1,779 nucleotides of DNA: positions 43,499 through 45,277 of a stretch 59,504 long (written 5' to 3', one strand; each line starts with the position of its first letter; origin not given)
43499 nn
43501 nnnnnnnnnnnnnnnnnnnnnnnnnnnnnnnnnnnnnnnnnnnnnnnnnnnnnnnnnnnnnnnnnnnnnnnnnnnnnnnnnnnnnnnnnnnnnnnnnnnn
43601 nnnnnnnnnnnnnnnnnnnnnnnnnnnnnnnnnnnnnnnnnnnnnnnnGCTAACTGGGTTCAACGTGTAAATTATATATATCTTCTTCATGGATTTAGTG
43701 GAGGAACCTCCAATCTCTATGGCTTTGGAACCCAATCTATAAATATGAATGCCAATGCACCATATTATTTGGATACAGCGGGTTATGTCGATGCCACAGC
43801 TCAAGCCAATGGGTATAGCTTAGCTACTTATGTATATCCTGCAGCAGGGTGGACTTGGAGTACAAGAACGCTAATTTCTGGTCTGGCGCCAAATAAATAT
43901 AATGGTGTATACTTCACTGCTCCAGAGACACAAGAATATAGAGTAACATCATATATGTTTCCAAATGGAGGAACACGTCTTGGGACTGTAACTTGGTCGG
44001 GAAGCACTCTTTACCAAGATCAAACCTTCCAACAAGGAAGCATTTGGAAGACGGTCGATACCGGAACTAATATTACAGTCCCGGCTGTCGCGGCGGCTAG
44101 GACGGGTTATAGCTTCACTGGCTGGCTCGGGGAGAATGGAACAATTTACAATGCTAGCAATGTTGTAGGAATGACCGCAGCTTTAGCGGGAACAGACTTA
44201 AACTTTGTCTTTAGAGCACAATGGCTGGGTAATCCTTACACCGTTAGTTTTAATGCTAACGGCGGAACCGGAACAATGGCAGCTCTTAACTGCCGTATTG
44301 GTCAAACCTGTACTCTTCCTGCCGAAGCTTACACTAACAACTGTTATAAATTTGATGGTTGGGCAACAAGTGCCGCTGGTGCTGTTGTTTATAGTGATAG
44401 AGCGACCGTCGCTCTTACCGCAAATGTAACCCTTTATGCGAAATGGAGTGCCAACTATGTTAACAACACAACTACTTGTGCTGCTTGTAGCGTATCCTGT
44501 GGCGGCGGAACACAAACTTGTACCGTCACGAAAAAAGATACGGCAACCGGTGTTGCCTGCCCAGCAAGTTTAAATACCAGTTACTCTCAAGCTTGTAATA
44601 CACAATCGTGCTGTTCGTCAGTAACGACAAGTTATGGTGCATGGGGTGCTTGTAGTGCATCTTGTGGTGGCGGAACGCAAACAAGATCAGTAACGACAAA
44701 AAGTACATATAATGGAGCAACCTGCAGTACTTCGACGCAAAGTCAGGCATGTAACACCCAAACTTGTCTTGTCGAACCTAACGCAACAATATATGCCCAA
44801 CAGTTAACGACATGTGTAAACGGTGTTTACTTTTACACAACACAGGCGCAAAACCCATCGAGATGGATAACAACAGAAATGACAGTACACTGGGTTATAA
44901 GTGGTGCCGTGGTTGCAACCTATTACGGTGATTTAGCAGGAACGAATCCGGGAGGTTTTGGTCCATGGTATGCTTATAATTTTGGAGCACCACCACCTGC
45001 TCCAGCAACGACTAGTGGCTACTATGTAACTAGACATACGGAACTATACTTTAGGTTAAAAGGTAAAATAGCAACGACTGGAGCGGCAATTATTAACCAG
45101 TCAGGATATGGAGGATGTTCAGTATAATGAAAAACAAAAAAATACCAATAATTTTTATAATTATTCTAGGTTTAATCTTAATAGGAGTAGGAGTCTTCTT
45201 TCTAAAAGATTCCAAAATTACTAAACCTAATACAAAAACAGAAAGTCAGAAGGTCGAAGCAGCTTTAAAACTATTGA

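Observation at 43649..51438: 1,490-bp perfectly identical 3' module shared by the two otherwise diverged giant genes (gene-conversion signature)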

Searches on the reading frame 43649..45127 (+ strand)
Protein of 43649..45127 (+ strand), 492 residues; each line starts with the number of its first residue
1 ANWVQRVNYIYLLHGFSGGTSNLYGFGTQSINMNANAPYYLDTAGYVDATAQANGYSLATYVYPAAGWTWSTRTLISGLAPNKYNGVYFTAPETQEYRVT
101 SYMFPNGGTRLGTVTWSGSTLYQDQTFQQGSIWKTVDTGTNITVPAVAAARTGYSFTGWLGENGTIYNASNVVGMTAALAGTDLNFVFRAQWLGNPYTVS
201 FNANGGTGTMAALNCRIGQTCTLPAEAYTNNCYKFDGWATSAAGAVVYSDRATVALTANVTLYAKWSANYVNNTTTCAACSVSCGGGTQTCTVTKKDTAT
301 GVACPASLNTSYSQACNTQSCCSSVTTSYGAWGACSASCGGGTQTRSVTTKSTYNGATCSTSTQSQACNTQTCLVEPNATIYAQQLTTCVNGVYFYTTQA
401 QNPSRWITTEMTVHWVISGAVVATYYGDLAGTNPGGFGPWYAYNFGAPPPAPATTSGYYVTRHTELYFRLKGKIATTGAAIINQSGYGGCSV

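Call 22: find_related_loci(query=window:43649-45124:+, collection=genome_contigs, flank=10000)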
Query window:43649-45124:+ (492 aa) in genome_contigs; peptide patterns used: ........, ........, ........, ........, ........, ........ (x = any residue, [..] = any of these).
34 stretches matched a pattern; 5 encode a relative of the query (tblastn E <= 1e-3); 5 distinct loci.
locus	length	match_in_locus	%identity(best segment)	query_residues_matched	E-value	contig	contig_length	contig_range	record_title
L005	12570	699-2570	50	275-381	3e-17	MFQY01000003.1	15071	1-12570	MAG: Candidatus Magasanikbacteria bacterium RIFOXYC2_FULL_40_16 rifoxyc2_full_scaffold_1235, whole genome shotgun sequen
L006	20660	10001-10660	38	274-374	3e-10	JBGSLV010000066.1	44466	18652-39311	MAG: Bdellovibrionales bacterium isolate JTS-AC215 k141_3698326, whole genome shotgun sequence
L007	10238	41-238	56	331-397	4e-10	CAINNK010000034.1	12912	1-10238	uncultured bacterium isolate AM_bin-0953 genome assembly, contig: bin-0953:34/46, whole genome shotgun sequence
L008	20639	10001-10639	30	136-379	8e-8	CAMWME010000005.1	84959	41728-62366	MAG TPA_asm: uncultured Clostridia bacterium isolate SRR14411243_bin.15_metawrap_v1.3_MAG genome assembly, contig: NODE.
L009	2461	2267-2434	43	325-373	9e-7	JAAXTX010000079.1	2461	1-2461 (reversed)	MAG: Candidatus Moraniibacteriota bacterium isolate W4_Combined_metabat1_121 W4_Combined_metabat1_121_NODE_59151, whole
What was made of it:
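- Tried and rejected: GTDB species representatives: a scan with the tail returned only remote TSP1 and Flg_new hits, in candidate-phyla and other bacteria (call 22).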

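Call 24: find_homologous_proteins(query=window:43649-45124:+, max_evalue=0.001)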
Query window:43649-45124:+ (492 aa): 212 proteins with E <= 0.001 among 8000 candidates; the best 120 are listed.
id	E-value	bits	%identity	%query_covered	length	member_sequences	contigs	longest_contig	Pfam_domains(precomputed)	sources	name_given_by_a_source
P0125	1.2e-78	283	48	20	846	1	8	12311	PF26766.1,PF00090.26,PF19028.7,PF19030.7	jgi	jgi:hypothetical protein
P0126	5.0e-68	248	40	31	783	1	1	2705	PF09479.17,PF22820.3,PF18998.7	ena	-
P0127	4.5e-66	242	49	20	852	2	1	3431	PF00090.26,PF19028.7,PF19030.7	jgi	-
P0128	2.2e-54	203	37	34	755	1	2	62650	PF09479.17,PF13306.13,PF18998.7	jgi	jgi:uncharacterized repeat protein (TIGR02543 family)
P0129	2.5e-49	187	39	25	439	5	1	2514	PF09479.17,PF18998.7,PF19462.5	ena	-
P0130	9.4e-49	185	44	27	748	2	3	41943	PF09479.17,PF07553.17,PF23668.2,PF18998.7,PF02368.25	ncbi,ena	-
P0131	5.3e-48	182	41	25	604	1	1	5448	PF09479.17,PF18998.7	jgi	-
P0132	1.4e-46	177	61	19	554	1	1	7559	PF00090.26,PF07963.18,PF19028.7,PF19035.7,PF19030.7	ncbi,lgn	-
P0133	5.9e-41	159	43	24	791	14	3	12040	PF09479.17,PF18998.7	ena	-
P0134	1.7e-40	157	45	19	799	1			PF00090.26,PF19028.7,PF19035.7,PF22195.3,PF19030.7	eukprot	eukprot:TRINITY_DN104148_c0_g1_i1.p1 TRINITY_DN104148_c0_g1~~TRINITY_DN104148_c0_g1_i1.p1 ORF type:c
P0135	6.1e-40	156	40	26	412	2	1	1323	PF09479.17,PF18998.7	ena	-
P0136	1.0e-39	155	43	24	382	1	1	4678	PF09479.17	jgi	-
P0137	3.0e-39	153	37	27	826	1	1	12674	PF09479.17,PF18998.7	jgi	jgi:uncharacterized repeat protein (TIGR02543 family)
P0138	3.0e-38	150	42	24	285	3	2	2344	PF09479.17,PF18998.7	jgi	jgi:uncharacterized repeat protein (TIGR02543 family)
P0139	1.0e-37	148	45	20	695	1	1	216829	PF00090.26,PF19028.7,PF19030.7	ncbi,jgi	jgi:hypothetical protein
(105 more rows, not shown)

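Call 33: find_encoding_contigs(protein=window:43649-45127:+, flank=10000, max_places=10)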
Protein window:43649-45127:+ (492 aa): no gene with exactly this product is on record in the collection.
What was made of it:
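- The interior of the block could not be retrieved from any other strain (call 33). None spans it, and the block interior was never recovered independently (call 33).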

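Call 42: search_solved_structures(query=window:43649-45124:+, max_evalue=0.1)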
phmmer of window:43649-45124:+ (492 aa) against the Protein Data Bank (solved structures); distinct sequences matched with E-value up to 0.1: 12.
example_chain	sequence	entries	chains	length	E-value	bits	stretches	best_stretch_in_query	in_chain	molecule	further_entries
3r6b_A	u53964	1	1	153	1.6e-06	30.4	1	277-378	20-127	Thrombospondin-1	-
7yyk_A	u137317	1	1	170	4.1e-05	25.7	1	277-373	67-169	Thrombospondin-1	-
1lsl_A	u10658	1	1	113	0.00013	24.1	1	277-373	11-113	Thrombospondin 1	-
8ckg_A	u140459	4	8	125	0.00049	22.2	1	327-375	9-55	Semaphorin-5A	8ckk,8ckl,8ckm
12em_B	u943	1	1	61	0.00053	22.1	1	329-374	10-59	Thrombospondin-1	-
6ruv_U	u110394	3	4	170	0.0012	20.8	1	275-374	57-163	Properdin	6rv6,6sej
6s0a_B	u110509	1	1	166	0.0015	20.6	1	275-372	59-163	Properdin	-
7noz_C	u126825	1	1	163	0.0018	20.3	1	275-372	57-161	Properdin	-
3ghn_A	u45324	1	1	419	0.054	15.5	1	327-374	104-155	A disintegrin and metalloproteinase with thrombospondin motifs 13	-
6qig_A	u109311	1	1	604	0.064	15.2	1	327-374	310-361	A disintegrin and metalloproteinase with thrombospondin motifs 13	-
3ghm_A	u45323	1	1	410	0.066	15.2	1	327-374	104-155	A disintegrin and metalloproteinase with thrombospondin motifs 13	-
6rk1_A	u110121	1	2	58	0.088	14.7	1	326-378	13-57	CCN family member 3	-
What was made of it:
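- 44468..44767 (+): Two thrombospondin type 1 (TSP1) repeats inside the block (about aa 1095-1194). Thrombospondin-1 and properdin chains match module residues 275-378 (call 42).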

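Call 64: predict_structure(protein=window:43649-45124:+)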
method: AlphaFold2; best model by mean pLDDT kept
length: 492 residues; sequences in the alignment: 1
mean_pLDDT: 30.4   pTM: 0.22
mean pLDDT of the five models: 30.4, 27.2, 26.5, 25.0, 24.5
residues with pLDDT >= 90: 0; 70-90: 0; 50-70: 0; < 50: 492
segments of 3 or more residues with pLDDT < 50: 1-492
pLDDT, mean of each block of 10 residues (from residue 1): 29 31 27 27 30 31 32 26 29 32 30 34 29 32 30 31 26 29 34 34 31 34 32 35 29 32 35 30 37 35 31 27 27 26 26 23 23 25 27 33 29 35 38 35 36 29 27 28 30 28
secondary structure, 60 per line:
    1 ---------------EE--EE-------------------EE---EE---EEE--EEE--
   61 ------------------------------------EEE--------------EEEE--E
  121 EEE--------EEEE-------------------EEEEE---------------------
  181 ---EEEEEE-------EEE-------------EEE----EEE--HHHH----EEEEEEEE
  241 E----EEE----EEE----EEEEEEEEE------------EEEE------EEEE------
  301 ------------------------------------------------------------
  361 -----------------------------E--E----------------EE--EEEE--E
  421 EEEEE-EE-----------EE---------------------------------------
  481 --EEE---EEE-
elements in order: E51-53 E56-58 E97-99 E114-117 E120-123 E132-135 E155-159 E184-189 E197-199 E213-215 E220-222 H225-228 E233-241 E246-248 E253-255 E260-268 E281-284 E291-294 E414-417 E420-425 E483-485 E489-491
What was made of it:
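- Tried and rejected: It is unusable, so I ran no fold search (call 64).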
